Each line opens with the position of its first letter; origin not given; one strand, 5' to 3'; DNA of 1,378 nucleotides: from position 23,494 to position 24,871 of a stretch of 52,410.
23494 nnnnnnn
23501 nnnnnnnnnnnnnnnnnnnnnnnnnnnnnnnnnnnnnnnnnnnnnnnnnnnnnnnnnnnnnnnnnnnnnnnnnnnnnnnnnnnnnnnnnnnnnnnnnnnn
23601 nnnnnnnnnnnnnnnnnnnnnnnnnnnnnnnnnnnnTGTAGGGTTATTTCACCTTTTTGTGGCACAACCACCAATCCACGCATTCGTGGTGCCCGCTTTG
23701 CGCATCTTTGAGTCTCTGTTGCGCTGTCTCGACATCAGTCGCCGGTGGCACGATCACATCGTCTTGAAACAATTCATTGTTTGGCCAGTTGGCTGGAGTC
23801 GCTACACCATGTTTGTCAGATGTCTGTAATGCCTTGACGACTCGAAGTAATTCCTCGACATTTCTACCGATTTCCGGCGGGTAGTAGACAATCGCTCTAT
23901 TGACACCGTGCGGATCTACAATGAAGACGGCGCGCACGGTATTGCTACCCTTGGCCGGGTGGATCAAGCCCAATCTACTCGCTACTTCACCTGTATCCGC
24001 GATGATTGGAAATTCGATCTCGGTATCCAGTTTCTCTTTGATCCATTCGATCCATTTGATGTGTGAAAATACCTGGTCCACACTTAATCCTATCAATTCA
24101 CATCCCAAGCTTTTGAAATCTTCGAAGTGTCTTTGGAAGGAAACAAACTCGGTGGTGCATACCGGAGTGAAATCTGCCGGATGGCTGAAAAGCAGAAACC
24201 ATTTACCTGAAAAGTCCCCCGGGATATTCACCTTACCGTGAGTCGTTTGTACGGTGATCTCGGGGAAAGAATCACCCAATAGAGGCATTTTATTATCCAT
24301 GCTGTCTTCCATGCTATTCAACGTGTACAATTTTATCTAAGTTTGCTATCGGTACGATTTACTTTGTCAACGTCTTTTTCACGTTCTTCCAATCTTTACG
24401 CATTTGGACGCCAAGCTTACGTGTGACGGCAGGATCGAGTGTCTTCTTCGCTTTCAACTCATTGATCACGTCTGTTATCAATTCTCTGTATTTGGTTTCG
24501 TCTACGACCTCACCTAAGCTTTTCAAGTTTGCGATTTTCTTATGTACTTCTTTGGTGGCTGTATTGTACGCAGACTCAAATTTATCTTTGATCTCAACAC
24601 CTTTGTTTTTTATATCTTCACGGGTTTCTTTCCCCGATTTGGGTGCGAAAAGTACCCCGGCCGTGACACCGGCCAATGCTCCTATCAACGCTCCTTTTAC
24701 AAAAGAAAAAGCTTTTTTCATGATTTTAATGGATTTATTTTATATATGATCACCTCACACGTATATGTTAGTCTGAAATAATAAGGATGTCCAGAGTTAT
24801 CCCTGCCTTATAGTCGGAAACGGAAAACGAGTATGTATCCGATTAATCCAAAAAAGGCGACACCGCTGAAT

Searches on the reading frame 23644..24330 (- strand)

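Call 73: search_protein_families(library=pfam, max_evalue=0.001, proteins=[window:23644-24330:-])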
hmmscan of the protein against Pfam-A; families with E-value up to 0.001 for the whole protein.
window:23644-24330:- (228 aa): 3 families
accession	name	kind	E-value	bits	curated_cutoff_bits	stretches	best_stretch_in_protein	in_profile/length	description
PF00578.27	AhpC-TSA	-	6.4e-29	100.9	26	1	19-143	2-120/124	AhpC/TSA family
PF08534.16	Redoxin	-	1.5e-12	48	26.6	1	19-143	3-127/148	Redoxin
PF10417.14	1-cysPrx_C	-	2.2e-12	47.2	21.1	1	167-209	1-40/41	C-terminal domain of 1-Cys peroxiredoxin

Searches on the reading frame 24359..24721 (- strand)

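Call 73: search_protein_families(library=pfam, max_evalue=0.001, proteins=[window:24359-24721:-])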
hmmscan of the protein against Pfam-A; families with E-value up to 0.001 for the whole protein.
window:24359-24721:- (120 aa): 1 family
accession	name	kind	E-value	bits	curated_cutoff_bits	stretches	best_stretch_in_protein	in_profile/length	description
PF12732.12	YtxH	-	2.3e-18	66.8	37.5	1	9-68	2-49/71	YtxH-like protein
